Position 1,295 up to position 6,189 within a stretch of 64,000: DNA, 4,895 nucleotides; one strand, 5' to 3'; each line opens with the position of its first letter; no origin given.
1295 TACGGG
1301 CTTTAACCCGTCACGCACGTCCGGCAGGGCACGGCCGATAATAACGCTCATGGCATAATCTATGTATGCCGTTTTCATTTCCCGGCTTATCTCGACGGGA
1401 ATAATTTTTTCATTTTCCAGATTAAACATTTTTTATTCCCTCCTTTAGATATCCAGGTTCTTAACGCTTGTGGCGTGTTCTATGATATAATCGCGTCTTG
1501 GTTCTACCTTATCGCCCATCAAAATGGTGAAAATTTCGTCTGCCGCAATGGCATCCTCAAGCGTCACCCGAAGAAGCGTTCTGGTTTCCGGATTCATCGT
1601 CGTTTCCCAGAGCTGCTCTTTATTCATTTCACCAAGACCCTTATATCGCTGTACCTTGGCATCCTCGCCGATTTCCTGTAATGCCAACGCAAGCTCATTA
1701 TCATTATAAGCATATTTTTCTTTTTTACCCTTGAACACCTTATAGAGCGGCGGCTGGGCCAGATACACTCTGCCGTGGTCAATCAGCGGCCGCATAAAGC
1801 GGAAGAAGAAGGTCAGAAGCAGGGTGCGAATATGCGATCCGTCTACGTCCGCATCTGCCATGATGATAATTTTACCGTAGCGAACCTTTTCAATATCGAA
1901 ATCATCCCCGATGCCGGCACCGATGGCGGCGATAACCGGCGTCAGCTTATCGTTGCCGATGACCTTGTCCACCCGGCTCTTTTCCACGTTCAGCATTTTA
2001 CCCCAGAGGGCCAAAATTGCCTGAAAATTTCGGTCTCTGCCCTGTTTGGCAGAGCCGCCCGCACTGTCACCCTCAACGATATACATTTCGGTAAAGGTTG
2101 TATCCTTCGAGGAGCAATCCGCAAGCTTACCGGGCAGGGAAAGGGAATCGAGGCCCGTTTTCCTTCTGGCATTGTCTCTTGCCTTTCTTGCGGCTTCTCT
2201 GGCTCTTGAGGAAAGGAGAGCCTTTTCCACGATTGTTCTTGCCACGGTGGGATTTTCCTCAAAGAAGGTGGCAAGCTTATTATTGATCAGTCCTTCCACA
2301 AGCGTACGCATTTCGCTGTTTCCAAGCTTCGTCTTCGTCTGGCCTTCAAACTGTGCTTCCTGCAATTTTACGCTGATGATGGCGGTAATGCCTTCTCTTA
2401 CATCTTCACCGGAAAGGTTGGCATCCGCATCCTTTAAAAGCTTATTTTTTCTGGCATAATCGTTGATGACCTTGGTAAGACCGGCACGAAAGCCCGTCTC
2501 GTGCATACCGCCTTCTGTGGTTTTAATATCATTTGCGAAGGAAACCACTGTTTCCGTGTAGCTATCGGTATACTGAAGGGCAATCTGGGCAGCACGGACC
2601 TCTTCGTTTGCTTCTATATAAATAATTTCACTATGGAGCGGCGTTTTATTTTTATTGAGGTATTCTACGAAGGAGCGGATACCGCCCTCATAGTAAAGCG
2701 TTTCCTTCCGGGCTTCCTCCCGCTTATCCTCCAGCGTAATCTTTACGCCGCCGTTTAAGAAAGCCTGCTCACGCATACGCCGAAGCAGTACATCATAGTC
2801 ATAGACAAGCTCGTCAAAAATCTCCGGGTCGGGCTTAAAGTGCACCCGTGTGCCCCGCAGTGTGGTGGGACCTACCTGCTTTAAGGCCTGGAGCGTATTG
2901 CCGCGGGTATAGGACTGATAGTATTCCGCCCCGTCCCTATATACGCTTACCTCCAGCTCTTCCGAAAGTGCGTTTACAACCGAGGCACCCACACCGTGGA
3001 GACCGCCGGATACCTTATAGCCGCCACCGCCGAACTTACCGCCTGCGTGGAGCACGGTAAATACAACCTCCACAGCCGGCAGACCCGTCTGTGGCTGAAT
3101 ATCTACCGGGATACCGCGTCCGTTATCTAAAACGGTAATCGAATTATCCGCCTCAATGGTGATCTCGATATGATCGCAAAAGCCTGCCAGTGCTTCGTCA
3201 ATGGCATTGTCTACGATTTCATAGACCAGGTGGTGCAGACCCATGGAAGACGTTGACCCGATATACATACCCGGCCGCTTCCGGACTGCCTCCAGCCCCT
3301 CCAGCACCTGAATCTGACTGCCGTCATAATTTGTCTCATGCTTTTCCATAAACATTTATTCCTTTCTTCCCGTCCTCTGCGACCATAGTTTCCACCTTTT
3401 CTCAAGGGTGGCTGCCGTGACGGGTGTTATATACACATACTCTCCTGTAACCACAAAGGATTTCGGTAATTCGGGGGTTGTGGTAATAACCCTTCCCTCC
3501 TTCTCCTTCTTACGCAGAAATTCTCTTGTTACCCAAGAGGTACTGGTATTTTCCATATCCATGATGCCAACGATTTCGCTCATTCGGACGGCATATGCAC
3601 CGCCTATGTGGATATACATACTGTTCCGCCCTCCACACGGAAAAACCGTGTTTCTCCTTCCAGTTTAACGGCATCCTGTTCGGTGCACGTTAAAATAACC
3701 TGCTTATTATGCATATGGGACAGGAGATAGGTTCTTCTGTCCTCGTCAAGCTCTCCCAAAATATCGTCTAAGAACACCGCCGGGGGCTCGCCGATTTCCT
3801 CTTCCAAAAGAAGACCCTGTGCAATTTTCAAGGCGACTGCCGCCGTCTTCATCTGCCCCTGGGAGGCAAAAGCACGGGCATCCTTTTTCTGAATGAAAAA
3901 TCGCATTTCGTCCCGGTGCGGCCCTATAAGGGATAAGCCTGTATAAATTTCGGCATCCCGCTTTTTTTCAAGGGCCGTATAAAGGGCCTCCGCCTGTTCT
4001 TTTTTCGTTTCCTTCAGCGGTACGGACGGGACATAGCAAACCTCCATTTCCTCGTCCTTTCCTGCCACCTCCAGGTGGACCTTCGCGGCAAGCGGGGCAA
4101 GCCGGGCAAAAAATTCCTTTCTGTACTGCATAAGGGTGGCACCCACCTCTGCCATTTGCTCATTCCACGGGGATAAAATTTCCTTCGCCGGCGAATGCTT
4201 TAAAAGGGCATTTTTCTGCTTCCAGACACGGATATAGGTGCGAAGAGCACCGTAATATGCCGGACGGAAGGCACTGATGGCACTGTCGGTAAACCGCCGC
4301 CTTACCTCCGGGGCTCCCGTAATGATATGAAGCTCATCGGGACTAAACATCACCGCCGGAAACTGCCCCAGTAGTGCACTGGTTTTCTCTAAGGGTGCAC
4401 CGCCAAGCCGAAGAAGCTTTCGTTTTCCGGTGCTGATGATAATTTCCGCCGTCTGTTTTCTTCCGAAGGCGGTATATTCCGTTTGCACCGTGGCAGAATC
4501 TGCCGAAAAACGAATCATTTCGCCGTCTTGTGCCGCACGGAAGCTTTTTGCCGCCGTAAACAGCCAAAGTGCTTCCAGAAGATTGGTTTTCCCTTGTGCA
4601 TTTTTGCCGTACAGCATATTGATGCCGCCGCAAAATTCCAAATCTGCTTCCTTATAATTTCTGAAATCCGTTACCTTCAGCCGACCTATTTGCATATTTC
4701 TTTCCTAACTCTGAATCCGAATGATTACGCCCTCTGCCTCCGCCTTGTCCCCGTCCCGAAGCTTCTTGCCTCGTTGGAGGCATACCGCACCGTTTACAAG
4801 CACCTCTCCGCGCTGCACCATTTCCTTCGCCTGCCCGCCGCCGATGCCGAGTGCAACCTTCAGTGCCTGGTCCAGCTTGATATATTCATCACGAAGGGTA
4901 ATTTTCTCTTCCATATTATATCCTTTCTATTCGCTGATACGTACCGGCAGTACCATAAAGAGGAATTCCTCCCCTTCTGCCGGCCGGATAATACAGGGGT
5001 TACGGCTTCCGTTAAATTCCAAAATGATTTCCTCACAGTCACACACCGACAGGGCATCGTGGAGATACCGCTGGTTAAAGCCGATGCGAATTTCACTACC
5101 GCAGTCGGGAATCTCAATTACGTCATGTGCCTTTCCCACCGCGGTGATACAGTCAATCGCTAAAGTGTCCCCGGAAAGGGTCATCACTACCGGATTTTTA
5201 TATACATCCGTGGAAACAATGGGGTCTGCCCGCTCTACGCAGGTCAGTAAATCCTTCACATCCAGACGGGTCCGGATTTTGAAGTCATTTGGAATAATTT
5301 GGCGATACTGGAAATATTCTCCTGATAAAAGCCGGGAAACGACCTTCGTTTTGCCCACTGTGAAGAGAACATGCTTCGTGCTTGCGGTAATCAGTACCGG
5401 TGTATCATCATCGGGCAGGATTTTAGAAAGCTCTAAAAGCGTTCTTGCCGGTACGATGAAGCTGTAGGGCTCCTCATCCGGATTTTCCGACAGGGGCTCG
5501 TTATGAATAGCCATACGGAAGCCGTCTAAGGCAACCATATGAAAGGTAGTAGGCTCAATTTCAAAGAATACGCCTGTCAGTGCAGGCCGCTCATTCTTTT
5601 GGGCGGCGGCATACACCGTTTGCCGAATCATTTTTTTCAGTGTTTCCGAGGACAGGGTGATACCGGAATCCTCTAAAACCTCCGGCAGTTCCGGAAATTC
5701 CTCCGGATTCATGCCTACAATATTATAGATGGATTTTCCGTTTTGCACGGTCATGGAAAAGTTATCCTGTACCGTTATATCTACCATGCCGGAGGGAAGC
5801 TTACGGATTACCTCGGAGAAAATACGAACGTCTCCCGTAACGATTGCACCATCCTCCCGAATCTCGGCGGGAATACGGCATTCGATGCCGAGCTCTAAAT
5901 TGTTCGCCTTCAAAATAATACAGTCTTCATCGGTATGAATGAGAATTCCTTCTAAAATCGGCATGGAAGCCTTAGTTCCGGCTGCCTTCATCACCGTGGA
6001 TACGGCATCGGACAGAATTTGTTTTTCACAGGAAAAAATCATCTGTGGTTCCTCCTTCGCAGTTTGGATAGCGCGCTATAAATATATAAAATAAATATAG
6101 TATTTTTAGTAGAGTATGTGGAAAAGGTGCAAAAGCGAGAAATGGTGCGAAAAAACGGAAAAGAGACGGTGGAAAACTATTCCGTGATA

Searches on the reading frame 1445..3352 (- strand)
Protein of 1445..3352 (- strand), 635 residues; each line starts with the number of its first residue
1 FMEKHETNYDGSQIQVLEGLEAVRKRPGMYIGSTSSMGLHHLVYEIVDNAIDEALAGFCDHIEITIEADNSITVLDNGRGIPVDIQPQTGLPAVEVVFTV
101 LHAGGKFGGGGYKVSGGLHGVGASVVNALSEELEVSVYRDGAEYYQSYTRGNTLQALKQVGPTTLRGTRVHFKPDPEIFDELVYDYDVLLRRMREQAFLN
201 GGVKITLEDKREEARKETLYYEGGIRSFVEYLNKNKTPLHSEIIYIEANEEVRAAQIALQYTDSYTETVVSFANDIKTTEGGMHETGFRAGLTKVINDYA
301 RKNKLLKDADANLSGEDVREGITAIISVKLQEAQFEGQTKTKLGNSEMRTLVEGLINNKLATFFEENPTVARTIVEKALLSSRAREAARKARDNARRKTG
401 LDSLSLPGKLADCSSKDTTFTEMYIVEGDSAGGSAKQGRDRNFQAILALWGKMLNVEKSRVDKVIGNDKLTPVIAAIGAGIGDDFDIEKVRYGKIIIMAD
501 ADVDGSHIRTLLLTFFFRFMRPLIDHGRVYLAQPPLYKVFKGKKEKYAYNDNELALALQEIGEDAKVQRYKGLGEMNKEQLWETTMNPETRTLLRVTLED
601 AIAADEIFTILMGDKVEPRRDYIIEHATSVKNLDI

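Call 63: search_protein_families(library=pfam, proteins=[window:1445-3352:-], max_evalue=0.00001)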
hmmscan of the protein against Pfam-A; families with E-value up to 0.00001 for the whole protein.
window:1445-3352:- (635 aa): 4 families
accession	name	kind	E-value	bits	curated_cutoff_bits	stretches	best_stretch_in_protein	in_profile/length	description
PF00204.31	DNA_gyraseB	-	2.1e-61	206.9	27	1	224-393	1-172/173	DNA gyrase B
PF00986.26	DNA_gyraseB_C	-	2.7e-31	107.9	29.8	1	564-623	3-62/63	DNA gyrase B subunit, carboxyl terminus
PF01751.28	Toprim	-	2.3e-18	66.6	23.1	1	422-533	1-95/96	Toprim domain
PF02518.31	HATPase_c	-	5.8e-18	65.8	26.4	1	36-175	3-108/111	Histidine kinase-, DNA gyrase B-, and HSP90-like ATPase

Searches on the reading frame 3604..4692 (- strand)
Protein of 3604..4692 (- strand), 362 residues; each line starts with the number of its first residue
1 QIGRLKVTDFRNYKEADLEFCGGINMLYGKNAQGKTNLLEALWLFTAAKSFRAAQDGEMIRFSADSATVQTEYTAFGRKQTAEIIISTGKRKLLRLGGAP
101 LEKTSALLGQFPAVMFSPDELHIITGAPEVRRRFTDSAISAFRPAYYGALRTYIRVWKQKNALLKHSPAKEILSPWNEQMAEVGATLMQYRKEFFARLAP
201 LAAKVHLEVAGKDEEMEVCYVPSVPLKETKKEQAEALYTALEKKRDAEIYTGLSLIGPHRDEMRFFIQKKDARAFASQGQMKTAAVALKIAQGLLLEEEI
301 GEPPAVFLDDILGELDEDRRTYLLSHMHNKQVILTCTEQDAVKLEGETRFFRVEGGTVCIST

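Call 63: search_protein_families(library=pfam, proteins=[window:3604-4692:-], max_evalue=0.00001)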
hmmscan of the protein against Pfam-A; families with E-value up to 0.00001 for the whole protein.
window:3604-4692:- (362 aa): 3 families
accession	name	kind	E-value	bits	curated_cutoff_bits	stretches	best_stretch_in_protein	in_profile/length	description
PF02463.25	SMC_N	-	3.2e-17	63.2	40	1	2-343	2-203/220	RecF/RecN/SMC N terminal domain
PF13476.12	AAA_23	-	1.3e-09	39.5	27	1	4-148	1-87/201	AAA domain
PF13175.12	AAA_15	-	8.7e-08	32.6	32.1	1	2-51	3-53/374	AAA ATPase domain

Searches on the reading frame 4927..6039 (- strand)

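Call 63: search_protein_families(library=pfam, proteins=[window:4927-6039:-], max_evalue=0.00001)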
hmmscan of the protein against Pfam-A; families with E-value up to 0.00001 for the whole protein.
window:4927-6039:- (370 aa): 3 families
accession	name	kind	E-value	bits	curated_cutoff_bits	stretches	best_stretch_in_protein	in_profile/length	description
PF02767.21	DNA_pol3_beta_2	-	8.7e-29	100.6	27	1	129-242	2-114/116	DNA polymerase III beta subunit, central domain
PF00712.24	DNA_pol3_beta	-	5.9e-28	97.9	24.4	1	2-119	3-120/120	DNA polymerase III beta subunit, N-terminal domain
PF02768.20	DNA_pol3_beta_3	-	2e-17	63.6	27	1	246-367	1-121/121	DNA polymerase III beta subunit, C-terminal domain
